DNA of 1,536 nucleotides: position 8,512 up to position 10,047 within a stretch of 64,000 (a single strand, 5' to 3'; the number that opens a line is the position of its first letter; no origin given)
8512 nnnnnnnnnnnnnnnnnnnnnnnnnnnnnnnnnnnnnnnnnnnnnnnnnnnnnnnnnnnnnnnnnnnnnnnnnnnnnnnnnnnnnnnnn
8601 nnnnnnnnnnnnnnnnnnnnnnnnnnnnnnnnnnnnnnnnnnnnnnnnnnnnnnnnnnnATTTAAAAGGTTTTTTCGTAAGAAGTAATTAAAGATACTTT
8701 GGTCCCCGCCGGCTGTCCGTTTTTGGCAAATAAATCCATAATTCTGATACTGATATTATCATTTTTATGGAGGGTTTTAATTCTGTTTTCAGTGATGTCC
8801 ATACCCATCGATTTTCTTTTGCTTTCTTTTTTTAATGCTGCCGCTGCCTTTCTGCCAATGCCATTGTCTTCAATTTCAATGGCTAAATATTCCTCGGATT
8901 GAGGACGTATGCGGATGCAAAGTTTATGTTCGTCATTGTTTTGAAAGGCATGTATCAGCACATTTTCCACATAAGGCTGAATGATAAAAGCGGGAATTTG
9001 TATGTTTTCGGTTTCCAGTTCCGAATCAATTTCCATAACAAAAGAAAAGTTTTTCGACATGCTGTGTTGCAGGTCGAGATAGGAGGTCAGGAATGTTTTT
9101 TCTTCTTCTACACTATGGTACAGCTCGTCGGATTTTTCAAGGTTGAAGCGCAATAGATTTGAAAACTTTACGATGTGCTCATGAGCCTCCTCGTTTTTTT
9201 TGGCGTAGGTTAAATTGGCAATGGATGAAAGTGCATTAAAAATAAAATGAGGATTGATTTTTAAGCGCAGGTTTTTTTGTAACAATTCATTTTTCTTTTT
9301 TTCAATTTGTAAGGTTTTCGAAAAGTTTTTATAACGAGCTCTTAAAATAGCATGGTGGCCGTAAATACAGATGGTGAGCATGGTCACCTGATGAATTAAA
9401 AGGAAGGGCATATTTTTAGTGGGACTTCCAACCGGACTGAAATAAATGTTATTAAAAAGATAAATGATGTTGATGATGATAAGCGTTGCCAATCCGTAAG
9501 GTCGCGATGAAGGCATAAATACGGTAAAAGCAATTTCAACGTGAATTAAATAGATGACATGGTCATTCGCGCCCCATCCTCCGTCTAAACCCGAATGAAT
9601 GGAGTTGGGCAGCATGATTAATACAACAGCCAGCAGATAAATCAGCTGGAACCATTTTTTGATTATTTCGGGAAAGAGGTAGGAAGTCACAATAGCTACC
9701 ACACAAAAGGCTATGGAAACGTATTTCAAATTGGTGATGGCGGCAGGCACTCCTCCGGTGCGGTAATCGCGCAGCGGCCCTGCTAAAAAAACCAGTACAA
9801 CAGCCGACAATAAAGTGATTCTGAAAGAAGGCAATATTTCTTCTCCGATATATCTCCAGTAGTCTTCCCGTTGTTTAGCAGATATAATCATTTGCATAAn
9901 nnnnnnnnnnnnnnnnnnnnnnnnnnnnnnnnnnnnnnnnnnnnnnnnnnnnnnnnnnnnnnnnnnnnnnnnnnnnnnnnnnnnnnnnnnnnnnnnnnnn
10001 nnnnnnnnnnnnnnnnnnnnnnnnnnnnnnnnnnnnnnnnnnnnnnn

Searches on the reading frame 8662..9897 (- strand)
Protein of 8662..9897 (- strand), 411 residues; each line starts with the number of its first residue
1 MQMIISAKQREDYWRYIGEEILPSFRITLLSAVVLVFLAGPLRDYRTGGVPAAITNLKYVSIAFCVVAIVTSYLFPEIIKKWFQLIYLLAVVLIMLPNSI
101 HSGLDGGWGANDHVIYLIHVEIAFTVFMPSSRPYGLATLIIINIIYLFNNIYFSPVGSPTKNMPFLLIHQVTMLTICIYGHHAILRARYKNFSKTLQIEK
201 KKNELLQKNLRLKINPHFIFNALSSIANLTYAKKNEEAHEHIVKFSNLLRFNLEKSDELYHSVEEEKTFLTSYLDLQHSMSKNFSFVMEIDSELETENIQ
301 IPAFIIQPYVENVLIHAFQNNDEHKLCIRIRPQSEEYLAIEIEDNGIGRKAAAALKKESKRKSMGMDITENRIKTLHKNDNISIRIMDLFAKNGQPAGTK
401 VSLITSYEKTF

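Call 6: search_protein_families(library=pfam, proteins=[window:8662-9897:-])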
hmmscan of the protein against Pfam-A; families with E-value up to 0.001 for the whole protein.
window:8662-9897:- (411 aa): 1 family
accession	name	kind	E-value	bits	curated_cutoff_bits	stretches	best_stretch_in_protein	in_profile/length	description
PF06580.19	His_kinase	-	5.6e-17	62.2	25.2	1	208-279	4-75/81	Histidine kinase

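Call 21: find_homologous_proteins(query=window:8662-9897:-, max_evalue=1e-20)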
Query window:8662-9897:- (411 aa): 731 proteins with E <= 1e-20 among 8000 candidates; the best 120 are listed.
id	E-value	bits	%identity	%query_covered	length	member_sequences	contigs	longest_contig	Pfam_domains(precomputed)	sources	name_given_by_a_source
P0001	1.6e-146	506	56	100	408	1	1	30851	PF02518.32,PF06580.20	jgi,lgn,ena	-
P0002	1.7e-138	480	55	100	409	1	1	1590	PF02518.32,PF06580.20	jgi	-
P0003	4.1e-94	334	43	95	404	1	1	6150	PF06580.20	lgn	-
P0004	9.9e-94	332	67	58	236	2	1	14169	PF02518.32,PF06580.20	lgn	-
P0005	1.4e-89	319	42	91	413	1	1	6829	PF06580.20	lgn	-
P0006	3.0e-35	140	43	47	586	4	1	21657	PF07695.18,PF06580.20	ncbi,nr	ncbi:MAG: histidine kinase [Muricauda sp.]|nr:histidine kinase [Allomuricauda sp.]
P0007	3.4e-35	140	36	58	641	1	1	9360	PF17874.8,PF00515.35,PF13424.13,PF13176.13,PF06580.20,PF13181.13,PF07719.24,PF13374.13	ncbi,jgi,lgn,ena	-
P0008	9.7e-35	138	41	50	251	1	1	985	PF06580.20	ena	-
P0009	1.3e-34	138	43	50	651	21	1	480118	PF07695.18,PF06580.20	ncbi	-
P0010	1.8e-34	137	38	49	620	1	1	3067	PF00515.35,PF13424.13,PF13176.13,PF06580.20,PF13181.13,PF07719.24,PF13374.13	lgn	-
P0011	2.1e-34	137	42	48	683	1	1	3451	PF17874.8,PF00515.35,PF13424.13,PF13176.13,PF06580.20,PF13181.13,PF07719.24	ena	-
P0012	2.7e-34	137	39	50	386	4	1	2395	PF06580.20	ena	-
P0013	3.0e-34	137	38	52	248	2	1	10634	PF06580.20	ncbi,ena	-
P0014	3.4e-34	136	41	48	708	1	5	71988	PF00515.35,PF13424.13,PF02518.32,PF13432.13,PF06580.20,PF13181.13,PF07719.24,PF13374.13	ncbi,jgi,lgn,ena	jgi:tetratricopeptide (TPR) repeat protein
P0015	4.5e-34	136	31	86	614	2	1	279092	PF07695.18,PF06580.20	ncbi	ncbi:MAG: histidine kinase [Aequorivita antarctica]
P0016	7.1e-34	135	38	48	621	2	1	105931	PF13431.13,PF17874.8,PF00515.35,PF13424.13,PF13176.13,PF13432.13,PF13428.13,PF06580.20,PF13181.13,PF07719.24,PF13374.13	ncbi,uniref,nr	ncbi:Sensor histidine kinase [Fulvivirga imtechensis AK7]|uniref:Sensor histidine kinase n=2 Tax=Ful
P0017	7.2e-34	135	39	50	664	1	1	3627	PF13431.13,PF17874.8,PF00515.35,PF13424.13,PF13176.13,PF06580.20,PF13181.13,PF07719.24,PF13374.13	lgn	-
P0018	7.4e-34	135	35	57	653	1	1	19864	PF10602.16,PF00515.35,PF13424.13,PF13176.13,PF24885.2,PF13428.13,PF06580.20,PF13181.13,PF07719.24,PF13174.13,PF13374.13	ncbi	-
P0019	1.4e-33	134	37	60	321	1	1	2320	PF07495.20,PF02518.32,PF06580.20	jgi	jgi:LytS/YehU family sensor histidine kinase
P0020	1.5e-33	134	41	48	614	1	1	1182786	PF07695.18,PF06580.20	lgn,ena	-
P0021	1.6e-33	134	38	52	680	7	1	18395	PF13424.13,PF06580.20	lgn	-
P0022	2.0e-33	134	39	50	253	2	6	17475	PF06580.20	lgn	-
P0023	3.4e-33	133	38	51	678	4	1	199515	PF00515.35,PF13424.13,PF14938.13,PF06580.20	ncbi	-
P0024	3.6e-33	133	35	55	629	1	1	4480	PF10602.16,PF13414.13,PF13176.13,PF24885.2,PF13428.13,PF13374.13,PF17874.8,PF00515.35,PF13424.13,PF14938.13,PF13432.13,PF11207.14,PF06580.20,PF13181.13,PF07719.24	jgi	jgi:tetratricopeptide (TPR) repeat protein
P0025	3.8e-33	133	42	50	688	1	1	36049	PF17874.8,PF00515.35,PF13424.13,PF06580.20,PF13181.13,PF07719.24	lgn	-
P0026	4.3e-33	133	36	55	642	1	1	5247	PF12862.14,PF13414.13,PF13176.13,PF24885.2,PF13374.13,PF17874.8,PF00515.35,PF13424.13,PF14938.13,PF06580.20,PF13181.13,PF07719.24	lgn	-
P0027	4.4e-33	133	40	53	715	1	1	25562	PF07495.20,PF07494.18,PF06580.20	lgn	-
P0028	5.7e-33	132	36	52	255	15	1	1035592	PF02518.32,PF06580.20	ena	-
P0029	8.2e-33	132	34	58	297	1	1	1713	PF02518.32,PF06580.20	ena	-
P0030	1.0e-32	132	36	53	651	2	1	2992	PF17874.8,PF00515.35,PF13424.13,PF13176.13,PF21033.5,PF24885.2,PF06580.20,PF13181.13,PF07719.24,PF13174.13,PF13374.13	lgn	-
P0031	1.2e-32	131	33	58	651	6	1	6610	PF13414.13,PF00515.35,PF13424.13,PF24885.2,PF06580.20,PF13181.13,PF07719.24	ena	-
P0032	1.3e-32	131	37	53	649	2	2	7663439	PF17874.8,PF00515.35,PF13424.13,PF13176.13,PF06580.20,PF13181.13,PF07719.24,PF13374.13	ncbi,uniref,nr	ncbi:tetratricopeptide repeat protein [Chitinophaga pendula]|uniref:tetratricopeptide repeat-contain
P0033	1.6e-32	131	37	50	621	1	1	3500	PF00515.35,PF13424.13,PF13176.13,PF06580.20,PF13181.13,PF07719.24,PF13374.13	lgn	-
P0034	2.8e-32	130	37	53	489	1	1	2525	PF07495.20,PF06580.20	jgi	jgi:hypothetical protein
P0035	2.9e-32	130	36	58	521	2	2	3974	PF13385.14,PF06580.20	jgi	jgi:hypothetical protein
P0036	3.6e-32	130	35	53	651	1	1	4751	PF17874.8,PF00515.35,PF13424.13,PF13176.13,PF21033.5,PF13432.13,PF06580.20,PF13181.13,PF07719.24,PF13174.13,PF13374.13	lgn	-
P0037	3.6e-32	130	34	54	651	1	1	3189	PF13414.13,PF00515.35,PF13424.13,PF06580.20,PF07719.24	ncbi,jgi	-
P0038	4.0e-32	130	39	54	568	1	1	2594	PF07495.20,PF07494.18,PF06580.20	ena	-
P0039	4.3e-32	130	41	47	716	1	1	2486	PF08447.19,PF13426.14,PF13188.14,PF08448.17,PF00989.32,PF06580.20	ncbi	ncbi:MAG TPA: PAS domain S-box protein, partial [Cyclobacteriaceae bacterium]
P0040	4.9e-32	129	39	50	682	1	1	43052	PF17874.8,PF00515.35,PF13424.13,PF28559.1,PF13176.13,PF13428.13,PF06580.20,PF13181.13,PF07719.24,PF13374.13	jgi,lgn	jgi:tetratricopeptide (TPR) repeat protein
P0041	5.3e-32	129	37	55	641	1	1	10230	PF24885.2,PF13428.13,PF13374.13,PF17874.8,PF00515.35,PF13424.13,PF28559.1,PF02518.32,PF13432.13,PF06580.20,PF13181.13,PF07719.24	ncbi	-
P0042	5.5e-32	129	33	58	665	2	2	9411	PF17874.8,PF00515.35,PF13424.13,PF24885.2,PF14938.13,PF06580.20,PF13181.13,PF07719.24,PF13374.13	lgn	-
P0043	5.7e-32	129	38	50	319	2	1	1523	PF06580.20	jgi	jgi:LytS/YehU family sensor histidine kinase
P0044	7.1e-32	129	36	59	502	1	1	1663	PF06580.20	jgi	-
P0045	7.5e-32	129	38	51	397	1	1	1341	PF06580.20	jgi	jgi:hypothetical protein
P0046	7.6e-32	129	37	51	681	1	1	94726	PF13424.13,PF02518.32,PF06580.20,PF13181.13,PF07719.24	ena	-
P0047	7.7e-32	129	36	54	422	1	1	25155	PF07495.20,PF06580.20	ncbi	-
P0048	8.0e-32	129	34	58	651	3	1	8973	PF00515.35,PF13424.13,PF13176.13,PF06580.20,PF13181.13,PF07719.24,PF13374.13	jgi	jgi:tetratricopeptide (TPR) repeat protein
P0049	8.6e-32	129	39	49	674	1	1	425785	PF00515.35,PF13424.13,PF06580.20,PF07719.24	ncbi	ncbi:MAG: histidine kinase [Chryseolinea sp.]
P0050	8.9e-32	129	36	58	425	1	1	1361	PF07495.20,PF06580.20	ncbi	ncbi:MAG TPA: histidine kinase, partial [Bacteroidia bacterium]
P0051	1.0e-31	128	34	54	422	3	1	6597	PF07495.20,PF06580.20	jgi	jgi:hypothetical protein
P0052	1.0e-31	128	37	57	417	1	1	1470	PF13185.13,PF01590.33,PF13492.13,PF06580.20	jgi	jgi:LytS/YehU family sensor histidine kinase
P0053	1.0e-31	128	39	54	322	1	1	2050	PF07495.20,PF06580.20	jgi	jgi:LytS/YehU family sensor histidine kinase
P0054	1.0e-31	128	36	54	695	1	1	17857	PF17874.8,PF00515.35,PF13424.13,PF13176.13,PF24885.2,PF06580.20,PF18710.8,PF13181.13,PF07719.24,PF13374.13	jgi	jgi:tetratricopeptide (TPR) repeat protein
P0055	1.1e-31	128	40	50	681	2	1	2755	PF13414.13,PF17874.8,PF00515.35,PF13424.13,PF13432.13,PF06580.20,PF13181.13,PF07719.24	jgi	-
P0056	1.1e-31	128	40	50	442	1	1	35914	PF02518.32,PF06580.20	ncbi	-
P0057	1.1e-31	128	38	48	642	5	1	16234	PF17874.8,PF00515.35,PF13424.13,PF13176.13,PF13432.13,PF13428.13,PF06580.20,PF13181.13,PF07719.24,PF13374.13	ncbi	-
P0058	1.2e-31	128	38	48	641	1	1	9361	PF17874.8,PF00515.35,PF13424.13,PF13176.13,PF13432.13,PF13428.13,PF06580.20,PF13181.13,PF07719.24,PF13374.13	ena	-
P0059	1.2e-31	128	34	58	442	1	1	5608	PF06580.20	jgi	jgi:anti-sigma regulatory factor (Ser/Thr protein kinase)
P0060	1.3e-31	128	33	59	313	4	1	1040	PF06580.20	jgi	jgi:LytS/YehU family sensor histidine kinase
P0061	1.4e-31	128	37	52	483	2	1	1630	PF00515.35,PF13424.13,PF06580.20,PF07719.24,PF13374.13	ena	-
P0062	1.4e-31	128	39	53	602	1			PF00515.35,PF13424.13,PF06580.20,PF07719.24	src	-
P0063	1.5e-31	128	38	55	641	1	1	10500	PF17874.8,PF00515.35,PF13424.13,PF28559.1,PF02518.32,PF24885.2,PF13428.13,PF06580.20,PF13181.13,PF07719.24,PF13374.13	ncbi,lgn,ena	-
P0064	1.6e-31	128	36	53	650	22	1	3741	PF13414.13,PF13176.13,PF24885.2,PF13428.13,PF13374.13,PF17874.8,PF00515.35,PF13424.13,PF13432.13,PF06580.20,PF13181.13,PF07719.24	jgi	jgi:tetratricopeptide (TPR) repeat protein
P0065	1.9e-31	127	35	58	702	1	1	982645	PF13424.13,PF06580.20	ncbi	-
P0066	1.9e-31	127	35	58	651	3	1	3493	PF00515.35,PF13424.13,PF24885.2,PF06580.20,PF13181.13,PF07719.24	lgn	-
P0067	2.1e-31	127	36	53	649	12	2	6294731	PF13176.13,PF24885.2,PF13428.13,PF13374.13,PF17874.8,PF00515.35,PF13424.13,PF28559.1,PF13432.13,PF06580.20,PF13181.13,PF07719.24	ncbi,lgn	-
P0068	2.2e-31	127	38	53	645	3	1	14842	PF10516.16,PF00515.35,PF13424.13,PF06580.20,PF07719.24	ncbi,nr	ncbi:MAG: histidine kinase [Bacteroidales bacterium]|nr:histidine kinase [Bacteroidales bacterium]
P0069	2.4e-31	127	33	58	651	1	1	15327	PF00515.35,PF13424.13,PF14938.13,PF06580.20,PF13181.13,PF07719.24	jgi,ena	-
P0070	2.6e-31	127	37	53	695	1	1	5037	PF13414.13,PF17874.8,PF00515.35,PF13424.13,PF13176.13,PF06580.20,PF13181.13,PF07719.24,PF13374.13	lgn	-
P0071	2.7e-31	127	38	51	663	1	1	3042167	PF17874.8,PF00515.35,PF13424.13,PF06580.20,PF13181.13,PF07719.24,PF13374.13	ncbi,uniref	ncbi:tetratricopeptide repeat-containing sensor histidine kinase [Flavobacterium mekongense]|uniref:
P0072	2.7e-31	127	38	51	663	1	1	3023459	PF17874.8,PF00515.35,PF13424.13,PF06580.20,PF13181.13,PF07719.24,PF13374.13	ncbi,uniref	ncbi:tetratricopeptide repeat-containing sensor histidine kinase [Flavobacterium sp. TBRC 19031]|uni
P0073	2.8e-31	127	35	54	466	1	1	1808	PF07495.20,PF06580.20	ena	-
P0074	3.0e-31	127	36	53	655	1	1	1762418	PF17874.8,PF00515.35,PF13424.13,PF13176.13,PF24885.2,PF06580.20,PF13181.13,PF07719.24,PF13374.13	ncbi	ncbi:tetratricopeptide repeat-containing sensor histidine kinase [Chitinophaga lutea]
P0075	3.5e-31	127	37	50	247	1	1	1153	PF06580.20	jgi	jgi:LytS/YehU family sensor histidine kinase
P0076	3.8e-31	126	35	53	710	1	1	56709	PF17874.8,PF00515.35,PF13424.13,PF13176.13,PF24885.2,PF06580.20,PF13181.13,PF07719.24,PF13374.13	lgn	-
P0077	4.2e-31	126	36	58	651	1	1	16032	PF00515.35,PF13424.13,PF13176.13,PF24885.2,PF06580.20,PF13181.13,PF07719.24,PF13374.13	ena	-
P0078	4.3e-31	126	36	64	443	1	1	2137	PF06580.20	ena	-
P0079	4.4e-31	126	35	57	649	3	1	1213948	PF17874.8,PF00515.35,PF13424.13,PF13176.13,PF24885.2,PF06580.20,PF13181.13,PF07719.24,PF13374.13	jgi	-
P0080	4.6e-31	126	40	47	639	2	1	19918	PF25063.1,PF13431.13,PF13176.13,PF13428.13,PF13374.13,PF14559.13,PF17874.8,PF00515.35,PF13424.13,PF21033.5,PF06580.20,PF13181.13,PF07719.24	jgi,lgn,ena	-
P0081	4.7e-31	126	39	49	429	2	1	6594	PF06580.20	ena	-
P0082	5.0e-31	126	37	51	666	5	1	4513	PF13431.13,PF13176.13,PF13428.13,PF13374.13,PF00515.35,PF12895.14,PF13424.13,PF06580.20,PF22883.2,PF13181.13,PF07719.24,PF13174.13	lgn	-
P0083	5.1e-31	126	34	60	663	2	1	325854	PF17874.8,PF13424.13,PF06580.20,PF07719.24,PF13374.13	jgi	jgi:hypothetical protein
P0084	5.2e-31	126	34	58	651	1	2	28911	PF17874.8,PF00515.35,PF13424.13,PF13176.13,PF14938.13,PF06580.20,PF13181.13,PF07719.24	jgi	jgi:tetratricopeptide (TPR) repeat protein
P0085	5.7e-31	126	34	58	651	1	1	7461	PF13414.13,PF00515.35,PF13424.13,PF06580.20,PF13181.13,PF07719.24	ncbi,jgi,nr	ncbi:MAG: tetratricopeptide repeat protein [Bacteroidales bacterium]|jgi:tetratricopeptide (TPR) rep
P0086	5.9e-31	126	35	53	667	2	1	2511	PF07495.20,PF23748.2,PF07494.18,PF06580.20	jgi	jgi:hypothetical protein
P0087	6.6e-31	126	41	49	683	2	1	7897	PF17874.8,PF00515.35,PF13424.13,PF28559.1,PF13428.13,PF06580.20,PF13181.13,PF07719.24,PF13374.13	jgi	-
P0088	8.2e-31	125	41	47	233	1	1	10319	PF06580.20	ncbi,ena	-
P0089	8.4e-31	125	37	58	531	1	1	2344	PF07495.20,PF06580.20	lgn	-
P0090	8.7e-31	125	35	57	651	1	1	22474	PF00515.35,PF13424.13,PF06580.20,PF13181.13,PF07719.24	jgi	jgi:tetratricopeptide (TPR) repeat protein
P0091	8.8e-31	125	36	52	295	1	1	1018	PF06580.20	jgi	jgi:LytS/YehU family sensor histidine kinase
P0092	9.0e-31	125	38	52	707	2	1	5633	PF00515.35,PF13424.13,PF06580.20,PF13181.13,PF07719.24,PF13374.13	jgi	jgi:hypothetical protein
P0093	9.1e-31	125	36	53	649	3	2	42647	PF17874.8,PF00515.35,PF13424.13,PF13176.13,PF24885.2,PF13428.13,PF06580.20,PF13181.13,PF07719.24,PF13374.13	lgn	-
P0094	1.1e-30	125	38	51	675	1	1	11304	PF10602.16,PF17874.8,PF00515.35,PF13424.13,PF21033.5,PF14938.13,PF13428.13,PF06580.20,PF07719.24,PF13374.13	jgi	jgi:tetratricopeptide (TPR) repeat protein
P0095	1.1e-30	125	35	53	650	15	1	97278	PF13414.13,PF13176.13,PF13374.13,PF10516.16,PF17874.8,PF00515.35,PF13424.13,PF21033.5,PF13432.13,PF06580.20,PF13181.13,PF07719.24,PF13174.13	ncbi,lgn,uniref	ncbi:tetratricopeptide repeat protein [Chitinophaga sp.]|uniref:tetratricopeptide repeat-containing 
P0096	1.1e-30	125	35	56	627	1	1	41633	PF00515.35,PF13424.13,PF06580.20,PF07719.24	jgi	-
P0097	1.1e-30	125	36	61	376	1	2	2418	PF07495.20,PF02518.32,PF06580.20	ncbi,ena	-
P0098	1.1e-30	125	33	54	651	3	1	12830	PF13414.13,PF00515.35,PF13424.13,PF06580.20,PF13181.13,PF07719.24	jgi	jgi:tetratricopeptide (TPR) repeat protein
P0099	1.2e-30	125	35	58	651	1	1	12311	PF13414.13,PF00515.35,PF13424.13,PF13176.13,PF14938.13,PF06580.20,PF13181.13,PF07719.24,PF13374.13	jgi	jgi:tetratricopeptide (TPR) repeat protein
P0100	1.2e-30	125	37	50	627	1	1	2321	PF13414.13,PF00515.35,PF13424.13,PF13176.13,PF06580.20,PF13181.13,PF07719.24,PF13374.13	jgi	-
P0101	1.3e-30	125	36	57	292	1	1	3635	PF06580.20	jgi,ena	-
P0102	1.3e-30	125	39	47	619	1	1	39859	PF00515.35,PF13424.13,PF06580.20,PF13181.13,PF07719.24,PF13374.13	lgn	-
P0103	1.4e-30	125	38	50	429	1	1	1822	PF06580.20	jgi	jgi:tetratricopeptide (TPR) repeat protein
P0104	1.4e-30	125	37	52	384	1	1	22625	PF06580.20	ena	-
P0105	1.4e-30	125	35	53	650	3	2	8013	PF13176.13,PF24885.2,PF13428.13,PF13374.13,PF14559.13,PF17874.8,PF00515.35,PF13424.13,PF21033.5,PF13432.13,PF06580.20,PF13181.13,PF07719.24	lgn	-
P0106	1.5e-30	125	37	53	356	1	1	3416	PF06580.20,PF00072.31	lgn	-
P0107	1.5e-30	124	34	52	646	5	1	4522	PF10602.16,PF12862.14,PF13176.13,PF24885.2,PF13428.13,PF13374.13,PF17874.8,PF00515.35,PF13424.13,PF02518.32,PF13432.13,PF06580.20,PF13181.13,PF07719.24,PF13174.13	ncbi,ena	-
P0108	1.6e-30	124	37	51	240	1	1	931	PF06580.20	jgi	jgi:LytS/YehU family sensor histidine kinase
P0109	1.7e-30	124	38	50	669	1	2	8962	PF13424.13,PF28559.1,PF13432.13,PF06580.20,PF13181.13,PF07719.24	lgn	-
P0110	1.7e-30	124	36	52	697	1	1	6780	PF13424.13,PF06580.20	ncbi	-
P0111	1.8e-30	124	37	52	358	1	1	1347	PF06580.20,PF00072.31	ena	-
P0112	1.8e-30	124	36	53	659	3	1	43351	PF17874.8,PF00515.35,PF13424.13,PF28559.1,PF13176.13,PF13432.13,PF13428.13,PF06580.20,PF13181.13,PF07719.24,PF13374.13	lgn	-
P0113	1.9e-30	124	38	51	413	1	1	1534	PF06580.20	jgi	jgi:LytS/YehU family sensor histidine kinase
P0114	1.9e-30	124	39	51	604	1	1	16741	PF00515.35,PF13424.13,PF13176.13,PF02518.32,PF13428.13,PF06580.20,PF13181.13,PF07719.24,PF13174.13,PF13374.13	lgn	-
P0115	2.0e-30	124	37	51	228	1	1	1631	PF02518.32,PF06580.20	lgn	-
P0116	2.0e-30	124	38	51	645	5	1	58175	PF02518.32,PF06580.20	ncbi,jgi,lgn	jgi:hypothetical protein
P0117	2.1e-30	124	33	54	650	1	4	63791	PF13414.13,PF00515.35,PF13424.13,PF02518.32,PF06580.20,PF13181.13,PF07719.24,PF13374.13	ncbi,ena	-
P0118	2.1e-30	124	40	49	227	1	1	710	PF02518.32,PF06580.20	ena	-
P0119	2.2e-30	124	40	51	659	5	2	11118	PF06580.20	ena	-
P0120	2.3e-30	124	37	52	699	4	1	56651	PF17874.8,PF00515.35,PF13424.13,PF13176.13,PF06580.20,PF13181.13,PF13374.13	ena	-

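Call 22: find_encoding_contigs(protein=P0001, flank=6000, max_places=4)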
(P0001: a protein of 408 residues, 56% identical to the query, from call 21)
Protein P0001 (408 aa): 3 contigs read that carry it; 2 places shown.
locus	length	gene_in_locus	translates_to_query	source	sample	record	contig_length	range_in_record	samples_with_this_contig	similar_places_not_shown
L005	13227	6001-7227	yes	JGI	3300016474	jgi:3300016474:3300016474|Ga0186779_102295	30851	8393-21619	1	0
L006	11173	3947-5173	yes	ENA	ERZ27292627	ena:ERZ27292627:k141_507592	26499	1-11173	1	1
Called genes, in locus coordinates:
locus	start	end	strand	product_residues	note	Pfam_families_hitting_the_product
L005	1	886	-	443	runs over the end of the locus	PF02737:3HCDH_N (faint), PF03446:NAD_binding_2 (weak), PF03721:UDPG_MGDP_dh_N, PF03807:F420_oxidored (faint), PF00984:UDPG_MGDP_dh, PF03720:UDPG_MGDP_dh_C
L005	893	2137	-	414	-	PF00266:Aminotran_5, PF00155:Aminotran_1_2 (weak), PF01041:DegT_DnrJ_EryC1, PF01212:Beta_elim_lyase (weak)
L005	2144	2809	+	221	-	-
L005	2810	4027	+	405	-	PF04413:Glycos_transf_N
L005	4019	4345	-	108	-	PF01503:PRA-PH (weak), PF03819:MazG, PF12643:MazG-like (weak)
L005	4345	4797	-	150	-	PF02580:Tyr_Deacylase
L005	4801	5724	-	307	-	PF16745:RsgA_N, PF01926:MMR_HSR1 (faint), PF03193:RsgA_GTPase, PF00009:GTP_EFTU (faint)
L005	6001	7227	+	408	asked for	PF06580:His_kinase, PF02518:HATPase_c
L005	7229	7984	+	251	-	PF00072:Response_reg, PF04397:LytTR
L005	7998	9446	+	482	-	PF01494:FAD_binding_3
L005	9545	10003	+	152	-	-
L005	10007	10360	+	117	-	PF10985:DUF2805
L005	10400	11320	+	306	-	PF01370:Epimerase, PF16363:GDP_Man_Dehyd (weak), PF08338:DUF1731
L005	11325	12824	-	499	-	-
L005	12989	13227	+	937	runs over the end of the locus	PF19081:Ig_7 (faint), PF18911:PKD_4 (faint), PF13585:CHU_C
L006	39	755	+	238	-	-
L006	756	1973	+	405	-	PF04413:Glycos_transf_N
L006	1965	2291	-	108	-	PF01503:PRA-PH (weak), PF03819:MazG, PF12643:MazG-like (weak)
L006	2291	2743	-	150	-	PF02580:Tyr_Deacylase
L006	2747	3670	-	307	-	PF16745:RsgA_N, PF01926:MMR_HSR1 (faint), PF03193:RsgA_GTPase, PF00009:GTP_EFTU (faint)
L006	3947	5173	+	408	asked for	PF06580:His_kinase, PF02518:HATPase_c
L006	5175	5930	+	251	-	PF00072:Response_reg, PF04397:LytTR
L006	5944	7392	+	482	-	PF01494:FAD_binding_3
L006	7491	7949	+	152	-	-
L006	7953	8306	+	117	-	PF10985:DUF2805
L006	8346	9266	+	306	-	PF01370:Epimerase, PF16363:GDP_Man_Dehyd (weak), PF08338:DUF1731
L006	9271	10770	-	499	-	-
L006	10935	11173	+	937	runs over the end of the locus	PF19081:Ig_7 (faint), PF18911:PKD_4 (faint), PF13585:CHU_C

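Call 23: find_encoding_contigs(protein=P0003, flank=6000, max_places=4)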
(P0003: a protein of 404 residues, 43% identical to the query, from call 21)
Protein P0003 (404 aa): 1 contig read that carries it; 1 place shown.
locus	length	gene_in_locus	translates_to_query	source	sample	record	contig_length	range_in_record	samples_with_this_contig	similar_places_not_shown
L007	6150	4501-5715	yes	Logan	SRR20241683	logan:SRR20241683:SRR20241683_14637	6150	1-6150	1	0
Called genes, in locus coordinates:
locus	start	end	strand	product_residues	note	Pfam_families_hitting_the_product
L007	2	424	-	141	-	?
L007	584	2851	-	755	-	PF05057:DUF676 (weak), PF18962:Por_Secre_tail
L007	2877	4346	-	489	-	-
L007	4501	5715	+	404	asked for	PF06580:His_kinase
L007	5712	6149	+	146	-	?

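Call 24: find_encoding_contigs(protein=P0005, flank=6000, max_places=4)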
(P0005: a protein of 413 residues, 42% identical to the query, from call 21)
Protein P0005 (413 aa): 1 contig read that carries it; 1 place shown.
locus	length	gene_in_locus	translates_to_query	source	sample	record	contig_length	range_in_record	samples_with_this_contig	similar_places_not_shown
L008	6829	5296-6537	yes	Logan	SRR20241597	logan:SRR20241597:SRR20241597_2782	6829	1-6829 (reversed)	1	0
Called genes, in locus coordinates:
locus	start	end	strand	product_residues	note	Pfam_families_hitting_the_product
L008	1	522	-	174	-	?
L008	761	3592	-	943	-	PF18962:Por_Secre_tail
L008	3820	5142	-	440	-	-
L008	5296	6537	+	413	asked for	PF06580:His_kinase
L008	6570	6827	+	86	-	?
